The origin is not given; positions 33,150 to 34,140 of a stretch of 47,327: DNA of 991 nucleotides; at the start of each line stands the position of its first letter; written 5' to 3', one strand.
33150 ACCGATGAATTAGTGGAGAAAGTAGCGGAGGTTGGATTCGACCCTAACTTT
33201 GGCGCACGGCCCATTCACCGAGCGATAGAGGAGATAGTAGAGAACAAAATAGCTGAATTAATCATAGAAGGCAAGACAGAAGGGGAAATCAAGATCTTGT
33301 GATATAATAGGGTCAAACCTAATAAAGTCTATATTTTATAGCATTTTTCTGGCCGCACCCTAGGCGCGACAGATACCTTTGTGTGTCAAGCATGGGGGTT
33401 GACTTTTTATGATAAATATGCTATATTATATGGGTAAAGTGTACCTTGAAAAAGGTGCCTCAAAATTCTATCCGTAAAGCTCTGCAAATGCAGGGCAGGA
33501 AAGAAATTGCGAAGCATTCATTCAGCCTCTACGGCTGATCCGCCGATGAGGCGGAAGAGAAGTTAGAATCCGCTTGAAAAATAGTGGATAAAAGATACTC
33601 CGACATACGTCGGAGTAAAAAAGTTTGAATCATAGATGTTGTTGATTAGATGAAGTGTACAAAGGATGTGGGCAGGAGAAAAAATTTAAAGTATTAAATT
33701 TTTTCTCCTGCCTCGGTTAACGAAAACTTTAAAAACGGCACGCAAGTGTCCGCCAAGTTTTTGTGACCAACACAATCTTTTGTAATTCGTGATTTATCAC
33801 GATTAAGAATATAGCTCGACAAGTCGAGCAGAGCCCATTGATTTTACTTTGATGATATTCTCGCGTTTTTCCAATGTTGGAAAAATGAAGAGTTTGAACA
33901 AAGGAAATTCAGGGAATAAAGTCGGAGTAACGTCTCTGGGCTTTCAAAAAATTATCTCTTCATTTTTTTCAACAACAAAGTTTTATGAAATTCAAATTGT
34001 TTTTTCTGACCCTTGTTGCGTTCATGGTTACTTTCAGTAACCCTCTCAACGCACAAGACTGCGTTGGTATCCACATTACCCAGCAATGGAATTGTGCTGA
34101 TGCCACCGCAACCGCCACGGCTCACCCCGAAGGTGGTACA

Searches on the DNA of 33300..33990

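Call 95: search_rna_families(source=window, start=33300, end=33990, threshold=evalue, max_evalue=1)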
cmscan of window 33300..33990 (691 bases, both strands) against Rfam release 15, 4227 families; matches with E-value up to 1: 6.
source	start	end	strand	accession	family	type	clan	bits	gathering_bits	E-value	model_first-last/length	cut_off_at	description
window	33668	33721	+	RF03799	mir-3202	Gene; miRNA;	-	23.7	90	0.025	1-79/79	no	mir-3202 microRNA precursor family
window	33671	33712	-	RF03799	mir-3202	Gene; miRNA;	-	23.6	90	0.027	10-70/79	no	mir-3202 microRNA precursor family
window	33589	33768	-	RF00022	GcvB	Gene;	-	20.9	42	0.025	1-204/204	no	GcvB RNA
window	33667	33717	+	RF03550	mir-31_2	Gene; miRNA;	-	18.6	97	0.87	1-83/83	no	mir-31_2 microRNA precursor family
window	33669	33714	+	RF00811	mir-84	Gene; miRNA;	-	18.3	60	0.18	1-75/75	no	mir-84 microRNA precursor family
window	33480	33505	+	RF03156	L31-Firmicutes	Cis-reg; leader;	CL00118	18.1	33.3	0.35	1-32/32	no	L31-Firmicutes ribosomal protein leader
